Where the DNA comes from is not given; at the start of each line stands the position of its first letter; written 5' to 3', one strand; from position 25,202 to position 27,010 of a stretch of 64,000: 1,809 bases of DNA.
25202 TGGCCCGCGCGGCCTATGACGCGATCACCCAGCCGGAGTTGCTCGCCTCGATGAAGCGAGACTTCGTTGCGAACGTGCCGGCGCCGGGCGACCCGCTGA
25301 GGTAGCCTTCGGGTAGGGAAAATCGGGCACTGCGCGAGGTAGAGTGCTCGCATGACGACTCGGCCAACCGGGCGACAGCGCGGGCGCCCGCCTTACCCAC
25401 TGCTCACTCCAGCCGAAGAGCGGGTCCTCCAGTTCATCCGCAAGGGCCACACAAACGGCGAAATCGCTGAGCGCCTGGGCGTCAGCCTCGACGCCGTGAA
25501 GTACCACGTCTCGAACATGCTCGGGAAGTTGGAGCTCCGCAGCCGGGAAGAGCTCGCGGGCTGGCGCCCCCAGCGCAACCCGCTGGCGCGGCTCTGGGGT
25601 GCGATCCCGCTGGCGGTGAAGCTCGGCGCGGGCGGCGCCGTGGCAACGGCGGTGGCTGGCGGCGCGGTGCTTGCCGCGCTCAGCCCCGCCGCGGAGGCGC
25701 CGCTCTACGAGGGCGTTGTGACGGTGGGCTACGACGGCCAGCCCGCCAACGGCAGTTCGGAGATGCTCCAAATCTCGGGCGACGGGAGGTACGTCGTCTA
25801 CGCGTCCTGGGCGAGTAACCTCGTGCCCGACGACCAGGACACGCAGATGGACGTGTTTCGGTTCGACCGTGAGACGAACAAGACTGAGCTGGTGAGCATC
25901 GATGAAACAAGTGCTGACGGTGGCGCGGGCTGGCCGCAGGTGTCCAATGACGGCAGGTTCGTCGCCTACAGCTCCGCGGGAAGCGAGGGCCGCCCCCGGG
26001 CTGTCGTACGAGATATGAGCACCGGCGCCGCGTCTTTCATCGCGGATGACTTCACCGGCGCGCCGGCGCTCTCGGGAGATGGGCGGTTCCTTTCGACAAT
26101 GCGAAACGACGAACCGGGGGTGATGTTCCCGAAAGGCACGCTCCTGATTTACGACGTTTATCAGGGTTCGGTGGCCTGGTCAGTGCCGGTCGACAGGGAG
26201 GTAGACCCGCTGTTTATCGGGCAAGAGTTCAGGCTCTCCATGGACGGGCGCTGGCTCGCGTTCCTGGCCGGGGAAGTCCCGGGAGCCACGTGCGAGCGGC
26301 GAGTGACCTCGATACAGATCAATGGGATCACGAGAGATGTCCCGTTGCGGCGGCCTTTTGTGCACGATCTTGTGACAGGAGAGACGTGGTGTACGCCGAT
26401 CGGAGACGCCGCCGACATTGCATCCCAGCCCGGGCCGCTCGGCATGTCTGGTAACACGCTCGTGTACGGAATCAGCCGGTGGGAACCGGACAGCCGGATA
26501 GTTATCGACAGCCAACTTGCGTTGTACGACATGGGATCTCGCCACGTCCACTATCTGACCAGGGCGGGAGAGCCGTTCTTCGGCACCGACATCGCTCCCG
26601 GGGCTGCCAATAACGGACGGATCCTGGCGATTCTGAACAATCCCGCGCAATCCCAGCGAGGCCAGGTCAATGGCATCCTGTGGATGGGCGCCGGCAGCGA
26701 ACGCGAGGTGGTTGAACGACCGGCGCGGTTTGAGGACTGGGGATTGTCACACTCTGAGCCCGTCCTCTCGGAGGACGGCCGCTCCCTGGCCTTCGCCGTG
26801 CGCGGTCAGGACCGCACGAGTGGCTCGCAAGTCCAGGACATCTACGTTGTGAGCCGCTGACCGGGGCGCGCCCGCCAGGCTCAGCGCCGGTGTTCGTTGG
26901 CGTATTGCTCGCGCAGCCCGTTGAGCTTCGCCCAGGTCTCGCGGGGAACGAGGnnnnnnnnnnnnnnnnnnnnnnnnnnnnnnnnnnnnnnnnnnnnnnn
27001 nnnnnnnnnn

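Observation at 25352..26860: Paralogous family of membrane-anchored LuxR/GerE-HTH one-component regulators with periplasmic sensor domains (four copies in 64 kb)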

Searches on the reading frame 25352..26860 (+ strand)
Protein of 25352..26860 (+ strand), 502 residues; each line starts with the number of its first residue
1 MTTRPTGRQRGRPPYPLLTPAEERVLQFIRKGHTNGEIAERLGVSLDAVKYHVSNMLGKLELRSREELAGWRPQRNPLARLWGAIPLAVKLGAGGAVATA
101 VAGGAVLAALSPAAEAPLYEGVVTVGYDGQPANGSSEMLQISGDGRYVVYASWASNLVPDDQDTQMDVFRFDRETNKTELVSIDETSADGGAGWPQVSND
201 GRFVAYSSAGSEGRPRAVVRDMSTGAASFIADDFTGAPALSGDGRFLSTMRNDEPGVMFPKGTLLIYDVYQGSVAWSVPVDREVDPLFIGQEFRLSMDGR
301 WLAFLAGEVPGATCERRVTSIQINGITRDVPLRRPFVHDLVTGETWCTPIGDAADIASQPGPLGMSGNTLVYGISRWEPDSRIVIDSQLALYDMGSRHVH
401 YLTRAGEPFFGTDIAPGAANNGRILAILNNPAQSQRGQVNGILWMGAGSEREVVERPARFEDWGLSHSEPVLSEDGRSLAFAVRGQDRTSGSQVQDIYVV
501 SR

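Call 3: search_protein_families(library=pfam, proteins=[window:25352-26860:+], max_evalue=0.1)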
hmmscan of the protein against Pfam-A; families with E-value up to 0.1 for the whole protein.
window:25352-26860:+ (502 aa): 8 families
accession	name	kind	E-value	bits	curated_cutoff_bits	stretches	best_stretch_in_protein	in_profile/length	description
PF00196.25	GerE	-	8e-13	48.2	23.5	1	18-69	3-54/57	Bacterial regulatory proteins, luxR family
PF07676.18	PD40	-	4.8e-07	30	20.9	0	469-499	13-38/38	WD40-like Beta Propeller Repeat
PF12840.13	HTH_20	-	0.00055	20.3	27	1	24-56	8-42/51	Helix-turn-helix domain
PF08281.18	Sigma70_r4_2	-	0.00055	20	25.7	1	18-54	11-48/54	Sigma-70, region 4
PF13412.12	HTH_24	-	0.00055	19.9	21.9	1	25-56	8-41/48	Winged helix-turn-helix DNA-binding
PF04545.22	Sigma70_r4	-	0.01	15.7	24.1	1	18-60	5-48/50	Sigma-70, region 4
PF13518.12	HTH_28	-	0.056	14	25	0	24-54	4-34/52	Helix-turn-helix domain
PF13384.12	HTH_23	-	0.071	13.4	24.6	0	24-49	9-34/50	Homeodomain-like domain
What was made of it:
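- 25352..26860 (+): Gene A. Basic GRP arm at aa 6-16 (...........), GerE HTH at aa 18-69, hydrophobic segment at about aa 84-113, seven-bladed PD40 propeller at aa 120-502. Pfam (call 3).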

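Call 4: search_protein_families(library=ncbifam, proteins=[window:25352-26860:+], max_evalue=0.1)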
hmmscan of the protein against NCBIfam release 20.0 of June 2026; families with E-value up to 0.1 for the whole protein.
window:25352-26860:+ (502 aa): 23 families
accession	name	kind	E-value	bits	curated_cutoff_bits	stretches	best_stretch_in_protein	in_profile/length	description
NF007935.0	PRK10651.1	equivalog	5.7e-10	38.7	250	1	18-74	156-212/216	two-component system response regulator NarL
TIGR03020.2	EpsA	equivalog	6.5e-08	32.5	170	1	16-66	189-239/247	XrtB/PEP-CTERM-associated transcriptional regulator EpsA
NF011896.0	PRK15369.1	equivalog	1.2e-07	31.6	242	1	15-71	147-203/211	two component system response regulator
NF047785.1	respo_reg_MadR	equivalog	4.1e-07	29.5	300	1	16-67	147-198/209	MadR family response regulator transcription factor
NF052366.1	photon_PedR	equivalog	8.3e-07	29.1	120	1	22-72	7-57/74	photosynthetic electron transport-dependent transcriptional regulator PedR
NF053518.1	DipepPtdsDpp5Prph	equivalog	8.6e-07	27.8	900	1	135-235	196-297/655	dipeptidyl-peptidase Dpp5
NF007708.0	PRK10403.1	equivalog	1.9e-06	27.5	343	1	13-65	149-201/215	nitrate/nitrite response regulator protein NarP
NF007505.1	PRK10100.1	equivalog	2.8e-05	23.9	250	1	16-71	143-198/204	biofilm master transcriptional regulator CsgD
TIGR02800.1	propeller_TolB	equivalog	6.5e-05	22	343.15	1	195-247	196-249/418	Tol-Pal system beta propeller repeat protein TolB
NF040749.1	tetrathio_RR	equivalog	9.3e-05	22.2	290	1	13-68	129-184/191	tetrathionate respiration response regulator TtrR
NF003420.0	PRK04841.1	equivalog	0.00011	20.3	537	1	18-67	839-888/903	HTH-type transcriptional regulator MalT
NF041830.1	RR_TF_ErdR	exception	0.00014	21.7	390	1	18-68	151-201/213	response regulator transcription factor ErdR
NF052445.1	RespRegMctR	equivalog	0.00041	19.8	300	1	17-68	144-195/205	two-component system response regulator MctR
NF007403.0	PRK09935.1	equivalog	0.00059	19.5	271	1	20-69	152-201/210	fimbria biosynthesis transcriptional regulator FimZ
TIGR02985.1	Sig70_bacteroi1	subfamily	0.0028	17.9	126.4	1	29-60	127-158/162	RNA polymerase sigma-70 factor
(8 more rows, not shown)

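Call 8: find_homologous_proteins(query=window:25352-26860:+)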
Query window:25352-26860:+ (502 aa): 4122 proteins with E <= 0.001 among 8000 candidates; the best 120 are listed.
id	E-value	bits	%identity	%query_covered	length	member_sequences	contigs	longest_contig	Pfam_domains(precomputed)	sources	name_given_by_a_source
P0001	0.0e+0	1137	100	100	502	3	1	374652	PF00196.26,PF07676.19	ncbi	ncbi:MAG: LuxR C-terminal-related transcriptional regulator [Dehalococcoidia bacterium]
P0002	2.5e-284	962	84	100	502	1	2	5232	PF00196.26,PF07676.19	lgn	-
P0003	3.1e-248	843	73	100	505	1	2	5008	PF00196.26,PF07676.19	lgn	-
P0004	1.5e-247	841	74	100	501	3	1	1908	PF00196.26,PF07676.19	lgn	-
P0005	7.9e-168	578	67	75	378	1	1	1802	PF26550.2,PF07676.19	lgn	-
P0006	1.6e-143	497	51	95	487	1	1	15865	PF00196.26,PF07676.19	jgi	jgi:hypothetical protein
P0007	4.2e-102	361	42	100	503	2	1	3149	PF00196.26,PF07676.19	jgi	jgi:DNA-binding CsgD family transcriptional regulator/Tol biopolymer transport system component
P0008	1.5e-101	359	43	100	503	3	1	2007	PF00196.26,PF07676.19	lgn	-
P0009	8.4e-101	357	31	51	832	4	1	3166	PF26549.1,PF26550.2,PF21462.4,PF07676.19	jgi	jgi:Tol biopolymer transport system component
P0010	5.7e-97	344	39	100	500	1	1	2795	PF00196.26,PF07676.19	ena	-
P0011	8.4e-97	343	35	39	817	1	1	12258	PF26549.1,PF07676.19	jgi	jgi:Tol biopolymer transport system component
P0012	1.6e-95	339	43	100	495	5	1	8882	PF26549.1,PF00196.26,PF07676.19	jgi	jgi:DNA-binding CsgD family transcriptional regulator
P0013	4.7e-89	318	42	22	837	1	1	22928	PF26549.1,PF26550.2,PF07676.19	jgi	jgi:Tol biopolymer transport system component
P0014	9.7e-89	317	41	25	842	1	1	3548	PF26549.1,PF24681.2,PF26550.2,PF07676.19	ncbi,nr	ncbi:MAG: hypothetical protein GYB64_19905, partial [Chloroflexi bacterium]|nr:hypothetical protein 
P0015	1.4e-88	316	29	76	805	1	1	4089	PF26549.1,PF26550.2,PF07676.19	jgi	jgi:Tol biopolymer transport system component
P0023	1.0e-77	280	38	100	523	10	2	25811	PF00196.26,PF07676.19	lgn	-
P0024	1.2e-77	280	38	100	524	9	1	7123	PF00196.26,PF07676.19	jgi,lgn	jgi:DNA-binding CsgD family transcriptional regulator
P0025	1.3e-76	277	37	99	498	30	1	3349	PF00196.26,PF07676.19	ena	-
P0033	2.4e-73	266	44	68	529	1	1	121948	PF00196.26,PF07676.19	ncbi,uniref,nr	ncbi:MAG: helix-turn-helix transcriptional regulator [Dehalococcoidia bacterium]|uniref:response reg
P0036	3.3e-71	259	38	100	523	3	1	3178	PF00196.26,PF07676.19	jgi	jgi:DNA-binding CsgD family transcriptional regulator/Tol biopolymer transport system component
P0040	1.9e-69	253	36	95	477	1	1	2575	PF00196.26,PF07676.19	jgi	jgi:hypothetical protein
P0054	2.4e-63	233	50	47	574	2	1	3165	PF26549.1,PF00196.26,PF07676.19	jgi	jgi:DNA-binding CsgD family transcriptional regulator/dipeptidyl aminopeptidase/acylaminoacyl peptid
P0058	1.8e-62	230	38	48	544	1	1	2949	PF26549.1,PF00196.26,PF04545.23,PF26550.2,PF07676.19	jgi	jgi:Tol biopolymer transport system component/DNA-binding CsgD family transcriptional regulator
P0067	8.4e-60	221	40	61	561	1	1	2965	PF26549.1,PF00196.26,PF08281.19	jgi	jgi:DNA-binding CsgD family transcriptional regulator/Tol biopolymer transport system component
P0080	1.1e-57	214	34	99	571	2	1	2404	PF26549.1,PF00196.26,PF07676.19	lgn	-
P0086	3.7e-57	213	36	86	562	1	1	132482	PF26549.1,PF00196.26,PF08281.19,PF07676.19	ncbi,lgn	-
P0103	4.7e-55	206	57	35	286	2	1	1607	PF00196.26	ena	-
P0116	2.4e-54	203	50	42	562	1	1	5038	PF26549.1,PF00196.26,PF07676.19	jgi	jgi:DNA-binding CsgD family transcriptional regulator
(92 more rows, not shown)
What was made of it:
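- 25352..26860 (+): 100% identical to an NCBI 'Dehalococcoidia bacterium' MAG protein (call 8).
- PD40 domains related to the A propeller also occur fused to signal peptidase I (call 8).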

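Call 27: find_related_loci(query=A2, collection=genome_contigs, flank=4000)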
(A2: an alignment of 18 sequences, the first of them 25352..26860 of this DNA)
Query A2 (502 aa) in genome_contigs; peptide patterns used: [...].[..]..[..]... (x = any residue, [..] = any of these).
69 stretches matched a pattern; 58 encode a relative of the query (tblastn E <= 1e-3); 58 distinct loci.
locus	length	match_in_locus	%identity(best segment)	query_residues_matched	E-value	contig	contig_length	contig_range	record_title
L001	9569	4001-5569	38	1-502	3e-79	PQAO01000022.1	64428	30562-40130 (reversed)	MAG: Dehalococcoidia bacterium isolate FeB_14 contig_5836, whole genome shotgun sequence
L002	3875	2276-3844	38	1-502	3e-74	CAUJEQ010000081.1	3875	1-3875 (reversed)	MAG: Chloroflexota bacterium isolate KLAP124 genome assembly, contig: KLAP124_298215, whole genome shotgun sequence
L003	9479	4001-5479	37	6-502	2e-73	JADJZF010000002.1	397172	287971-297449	MAG: Candidatus Amarobacter glycogenicus isolate Lyne_MAXAC.019 tig00007412-10-3979670, whole genome shotgun sequence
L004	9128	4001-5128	50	5-236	3e-47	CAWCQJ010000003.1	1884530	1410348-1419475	MAG: uncultured Chloroflexia bacterium isolate MFD05442.bin.2.62 genome assembly, contig: contig_425, whole genome shotg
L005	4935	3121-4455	49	1-306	6e-44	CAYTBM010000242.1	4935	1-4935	MAG TPA_asm: uncultured Anaerolineaceae bacterium isolate binchicken_co197_498 genome assembly, contig: NODE_36458_lengt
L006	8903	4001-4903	39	1-248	2e-43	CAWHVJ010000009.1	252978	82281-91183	MAG: uncultured bacterium isolate MFD02416.bin.1.164 genome assembly, contig: contig_56336, whole genome shotgun sequenc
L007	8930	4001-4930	45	1-211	2e-40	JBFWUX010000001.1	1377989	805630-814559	MAG: Dehalococcoidia bacterium isolate CA_2019_TPBF_80 NODE_16_length_1377989_cov_19.502386_TPBF, whole genome shotgun s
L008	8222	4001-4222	70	6-78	6e-26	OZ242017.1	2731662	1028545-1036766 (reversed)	MAG: Dehalococcoidia bacterium isolate 79033009-71bc-4738-9767-b53c0ebe850b genome assembly, chromosome: 1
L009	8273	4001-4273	61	6-97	2e-24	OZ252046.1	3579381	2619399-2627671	MAG: Dehalococcoidia bacterium isolate ad336184-ad58-47b0-9b5a-c7672a60f3bb genome assembly, chromosome: 1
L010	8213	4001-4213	73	6-75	4e-24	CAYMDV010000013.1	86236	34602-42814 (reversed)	MAG TPA_asm: uncultured Anaerolineaceae bacterium isolate SRP109090_co1_242 genome assembly, contig: NODE_270_length_862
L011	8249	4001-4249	65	6-89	3e-23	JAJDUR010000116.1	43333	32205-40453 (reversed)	MAG: Dehalococcoidia bacterium isolate jk18x1bzbins.86 k141_17114, whole genome shotgun sequence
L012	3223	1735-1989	59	17-100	2e-22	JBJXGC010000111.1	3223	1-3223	MAG: Dehalococcoidia bacterium isolate F1F2.bin.348 k127_9273339, whole genome shotgun sequence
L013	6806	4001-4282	55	6-102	6e-22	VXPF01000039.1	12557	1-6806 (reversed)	MAG: Dehalococcoidia bacterium isolate SB0662_bin_5 NODE_4225_length_12557_cov_260.588386, whole genome shotgun sequence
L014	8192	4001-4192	72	11-73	2e-20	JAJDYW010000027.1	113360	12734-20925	MAG: Dehalococcoidia bacterium isolate jk18x34bins.55 k141_63720, whole genome shotgun sequence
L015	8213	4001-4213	61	8-77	5e-20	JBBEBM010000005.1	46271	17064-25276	MAG: Dehalococcoidia bacterium isolate LejiaF_67_20 Lejia_F_1148_length_46271_cov_11, whole genome shotgun sequence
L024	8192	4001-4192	59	9-71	6e-16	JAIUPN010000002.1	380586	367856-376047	MAG: Proteobacteria bacterium isolate SPHING1 3300009517-bin.38~Ga0102832_1000042, whole genome shotgun sequence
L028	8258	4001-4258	56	17-104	8e-16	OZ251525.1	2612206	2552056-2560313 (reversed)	MAG: Tepidiformaceae bacterium isolate 9c01956a-b94f-4344-a16a-2f1c3786ae56 genome assembly, chromosome: 1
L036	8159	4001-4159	68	17-69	3e-15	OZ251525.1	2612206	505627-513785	MAG: Tepidiformaceae bacterium isolate 9c01956a-b94f-4344-a16a-2f1c3786ae56 genome assembly, chromosome: 1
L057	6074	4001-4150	58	18-67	3e-11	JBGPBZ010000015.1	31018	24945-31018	MAG: Dehalococcoidia bacterium isolate OBJ_0618_050_61 k141_2663924_length_31018_cov_8.9825, whole genome shotgun sequen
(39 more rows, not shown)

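Call 28: predict_structure(alignment_id=A2)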
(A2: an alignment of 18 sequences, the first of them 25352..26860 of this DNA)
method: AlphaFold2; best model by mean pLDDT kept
length: 502 residues; sequences in the alignment: 18
mean_pLDDT: 81.1   pTM: 0.72
mean pLDDT of the five models: 81.1, 80.3, 80.3, 79.3, 77.6
residues with pLDDT >= 90: 198; 70-90: 212; 50-70: 39; < 50: 53
segments of 3 or more residues with pLDDT < 50: 1-5, 7-15, 75-113
pLDDT, mean of each block of 10 residues (from residue 1): 38 59 90 92 91 89 87 55 41 36 43 66 90 92 95 90 84 95 70 92 92 84 91 84 93 80 92 92 80 87 91 85 85 91 90 69 89 83 81 91 67 84 84 66 82 86 86 93 91 93 85
secondary structure, 60 per line:
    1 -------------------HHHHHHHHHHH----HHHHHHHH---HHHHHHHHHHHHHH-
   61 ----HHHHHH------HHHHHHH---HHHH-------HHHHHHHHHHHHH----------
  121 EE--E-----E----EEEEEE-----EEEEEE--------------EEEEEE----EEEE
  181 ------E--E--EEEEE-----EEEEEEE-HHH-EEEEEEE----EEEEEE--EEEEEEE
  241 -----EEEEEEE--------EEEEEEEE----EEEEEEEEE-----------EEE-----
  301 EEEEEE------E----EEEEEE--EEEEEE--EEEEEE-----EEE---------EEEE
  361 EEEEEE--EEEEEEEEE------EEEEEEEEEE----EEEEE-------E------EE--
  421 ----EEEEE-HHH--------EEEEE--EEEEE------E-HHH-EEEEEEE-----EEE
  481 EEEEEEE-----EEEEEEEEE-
elements in order: H20-30 H35-42 H46-59 H65-70 H77-83 H87-90 H98-110 E136-141 E147-152 E167-172 E177-180 E193-197 E203-209 E215-221 E226-231 E234-240 E246-252 E261-268 E273-281 E293-295 E301-306 E318-323 E326-331 E334-339 E345-347 E357-366 E369-377 E384-393 E398-402 E425-429 E442-446 E449-453 E466-472 E478-487 E493-501
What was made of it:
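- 25352..26860 (+): AF2 model with pLDDT 81 and 28 strands (call 28).
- On LuxR/GerE HTH superfamily (Pfam PF00196): AF2 helices at 20-30, 35-42, 46-59 and 65-70 in A (call 28).
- AF2 gives pLDDT below 50 for A residues 75-113 (call 28). AF2 confidence is low in that stretch of A (call 28).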

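Call 31: search_protein_families(library=pfam, proteins=[L008:3998-7738:+, L009:3998-6256:+, L010:3998-6331:+, L011:3998-6781:+, L013:3998-6271:+, L014:3983-5722:+, L028:3962-5986:+, L036:3962-6718:+, L024:3995-4618:+, L057:3953-5659:+], max_evalue=0.0001)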
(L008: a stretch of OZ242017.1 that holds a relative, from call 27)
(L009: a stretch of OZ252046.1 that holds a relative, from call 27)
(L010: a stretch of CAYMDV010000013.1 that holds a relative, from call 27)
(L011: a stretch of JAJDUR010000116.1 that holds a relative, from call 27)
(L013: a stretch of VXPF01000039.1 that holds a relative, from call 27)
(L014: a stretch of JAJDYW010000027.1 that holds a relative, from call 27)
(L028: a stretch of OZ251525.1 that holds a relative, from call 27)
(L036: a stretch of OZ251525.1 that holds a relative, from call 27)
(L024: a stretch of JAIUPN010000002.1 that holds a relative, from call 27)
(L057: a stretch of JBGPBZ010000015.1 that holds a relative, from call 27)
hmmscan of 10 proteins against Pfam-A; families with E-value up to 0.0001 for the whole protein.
L008:3998-7738:+ (1247 aa): 3 families
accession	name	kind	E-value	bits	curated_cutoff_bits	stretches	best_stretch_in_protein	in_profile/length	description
PF13540.12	RCC1_2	-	1.1e-113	369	22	7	637-665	2-30/30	Regulator of chromosome condensation (RCC1) repeat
PF25390.1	WD40_RLD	-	2.6e-57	195.2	150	5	752-1121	40-328/363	RCC1-like domain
PF00196.25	GerE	-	2.5e-12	46.7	23.5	1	14-67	2-55/57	Bacterial regulatory proteins, luxR family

L009:3998-6256:+ (753 aa): 1 family
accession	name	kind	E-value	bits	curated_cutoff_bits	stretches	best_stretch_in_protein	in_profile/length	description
PF00196.25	GerE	-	7.4e-12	45.2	23.5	1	14-67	2-55/57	Bacterial regulatory proteins, luxR family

L010:3998-6331:+ (778 aa): 1 family
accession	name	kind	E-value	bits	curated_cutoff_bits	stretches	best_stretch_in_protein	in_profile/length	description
PF00196.25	GerE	-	1.3e-11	44.4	23.5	1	14-66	2-54/57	Bacterial regulatory proteins, luxR family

L011:3998-6781:+ (928 aa): 3 families
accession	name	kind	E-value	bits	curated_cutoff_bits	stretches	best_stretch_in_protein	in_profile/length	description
PF13540.12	RCC1_2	-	3.2e-94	307.1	22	6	776-803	2-29/30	Regulator of chromosome condensation (RCC1) repeat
PF25390.1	WD40_RLD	-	2.1e-49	169.2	150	6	422-602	87-277/363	RCC1-like domain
PF00196.25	GerE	-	2.1e-11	43.7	23.5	1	14-67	2-55/57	Bacterial regulatory proteins, luxR family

L013:3998-6271:+ (758 aa): 3 families
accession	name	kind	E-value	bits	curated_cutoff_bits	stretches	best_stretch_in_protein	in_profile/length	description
PF13540.12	RCC1_2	-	3.6e-44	147.9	22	2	602-629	2-29/30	Regulator of chromosome condensation (RCC1) repeat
PF25390.1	WD40_RLD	-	8.2e-28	98.2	150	1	421-718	40-329/363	RCC1-like domain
PF00196.25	GerE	-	3.5e-12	46.2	23.5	1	14-66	2-54/57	Bacterial regulatory proteins, luxR family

L014:3983-5722:+ (580 aa): 1 family
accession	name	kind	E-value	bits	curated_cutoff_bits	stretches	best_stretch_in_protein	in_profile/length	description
PF00196.25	GerE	-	2e-14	53.4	23.5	1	14-68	2-56/57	Bacterial regulatory proteins, luxR family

L028:3962-5986:+ (675 aa): 3 families
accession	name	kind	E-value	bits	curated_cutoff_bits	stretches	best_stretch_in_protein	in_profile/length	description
PF13540.12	RCC1_2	-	1.5e-92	301.8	22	9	566-593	3-30/30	Regulator of chromosome condensation (RCC1) repeat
PF25390.1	WD40_RLD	-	4.8e-53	181.2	150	3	470-663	50-325/363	RCC1-like domain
PF00196.25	GerE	-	6.6e-15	54.9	23.5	1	14-67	2-55/57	Bacterial regulatory proteins, luxR family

L036:3962-6718:+ (919 aa): 3 families
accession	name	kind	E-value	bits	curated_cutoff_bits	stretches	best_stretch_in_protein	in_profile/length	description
PF13540.12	RCC1_2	-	3.5e-121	392.8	22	12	171-199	2-30/30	Regulator of chromosome condensation (RCC1) repeat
PF25390.1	WD40_RLD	-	1.1e-69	235.9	150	4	662-908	32-326/363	RCC1-like domain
PF00196.25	GerE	-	2.1e-14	53.3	23.5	1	14-67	2-55/57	Bacterial regulatory proteins, luxR family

L024:3995-4618:+ (208 aa): 2 families
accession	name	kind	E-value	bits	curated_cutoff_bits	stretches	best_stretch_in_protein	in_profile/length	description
PF00196.25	GerE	-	1.1e-09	38.2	23.5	1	12-65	2-55/57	Bacterial regulatory proteins, luxR family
PF00903.31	Glyoxalase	-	3.5e-06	27.8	20.6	1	89-191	2-116/121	Glyoxalase/Bleomycin resistance protein/Dioxygenase superfamily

L057:3953-5659:+ (569 aa): 3 families
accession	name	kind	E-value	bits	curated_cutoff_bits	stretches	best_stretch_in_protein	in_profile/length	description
PF00196.25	GerE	-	4.1e-17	62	23.5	1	16-70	2-56/57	Bacterial regulatory proteins, luxR family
PF08281.18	Sigma70_r4_2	-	3.9e-09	36.5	25.7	1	12-59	6-54/54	Sigma-70, region 4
PF04545.22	Sigma70_r4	-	7.1e-06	25.9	24.1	1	15-59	3-48/50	Sigma-70, region 4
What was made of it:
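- They pass their cut-offs in C and in L057 (calls 3, 31).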

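Call 34: fold_search(model_id=the predicted structure, library=pdb)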
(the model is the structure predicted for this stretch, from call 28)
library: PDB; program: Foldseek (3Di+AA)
matches with E <= 10: 1438; with E <= 0.001: 549
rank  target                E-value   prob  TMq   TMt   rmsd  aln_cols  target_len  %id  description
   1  8wt1_F                3.1e-12  1.00  0.49  0.39   5.6       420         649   16  Crystal structure of S9 carboxypeptidase from Geobacillus sterothermophilus (released 2024-03-13)
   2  8wt1_D                3.4e-12  1.00  0.48  0.38   5.9       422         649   16  Crystal structure of S9 carboxypeptidase from Geobacillus sterothermophilus (released 2024-03-13)
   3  8wt1_A                1.1e-11  1.00  0.46  0.37   7.0       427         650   15  Crystal structure of S9 carboxypeptidase from Geobacillus sterothermophilus (released 2024-03-13)
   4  8wt1_C                4.3e-11  1.00  0.49  0.39   5.8       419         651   16  Crystal structure of S9 carboxypeptidase from Geobacillus sterothermophilus (released 2024-03-13)
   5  8wt1_G                6.6e-11  1.00  0.48  0.38   6.8       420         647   14  Crystal structure of S9 carboxypeptidase from Geobacillus sterothermophilus (released 2024-03-13)
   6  2ecf                  6.6e-11  1.00  0.38  0.29  10.5       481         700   11  Crystal Structure of Dipeptidyl Aminopeptidase IV from Stenotrophomonas maltophilia (released 2008-02-26)
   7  1jju_B                1.6e-10  1.00  0.40  0.55   7.4       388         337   14  Structure of a Quinohemoprotein Amine Dehydrogenase with a Unique Redox Cofactor and Highly Unusual Crosslinking (released 2001-12-12)
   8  7mx5_A                1.9e-10  1.00  0.30  0.36  13.7       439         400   12  Crystal structure of TolB from Acinetobacter baumannii (released 2021-05-26)
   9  8wt1_H                2.1e-10  1.00  0.49  0.39   5.3       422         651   16  Crystal structure of S9 carboxypeptidase from Geobacillus sterothermophilus (released 2024-03-13)
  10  2bkl_A                2.3e-10  1.00  0.36  0.29  12.4       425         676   13  Structural and Mechanistic Analysis of Two Prolyl Endopeptidases: Role of Inter-Domain Dynamics in Catalysis and Speci (released 2005-03-09)
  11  5yp1_B                2.5e-10  1.00  0.38  0.28   9.2       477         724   11  Crystal structure of dipeptidyl peptidase IV (DPP IV) from Pseudoxanthomonas mexicana WO24 (released 2018-02-21)
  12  4r40_C                3.0e-10  1.00  0.30  0.36  10.4       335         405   17  Crystal Structure of TolB/Pal complex from Yersinia pestis. (released 2014-09-03)
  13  8qbn_7                3.0e-10  1.00  0.39  0.48  17.7       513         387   12  Structure of the non-canonical CTLH E3 substrate receptor WDR26 bound to YPEL5 (released 2024-05-15)
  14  2gop_A                3.1e-10  1.00  0.46  0.67   6.0       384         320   13  The beta-propeller domain of the Trilobed protease from Pyrococcus furiosus reveals an open velcro topology (released 2007-01-23)
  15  4hxg_F                3.7e-10  1.00  0.44  0.37   7.0       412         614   12  Pyrococcus horikoshii acylaminoacyl peptidase (orthorhombic crystal form) (released 2013-05-08)
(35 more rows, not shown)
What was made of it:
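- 25352..26860 (+): Foldseek matches to S9 peptidase, TolB and tricorn propellers, E down to 3e-12 (call 34).
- Foldseek matches the A propeller to S9 peptidase, TolB and tricorn propellers (call 34).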
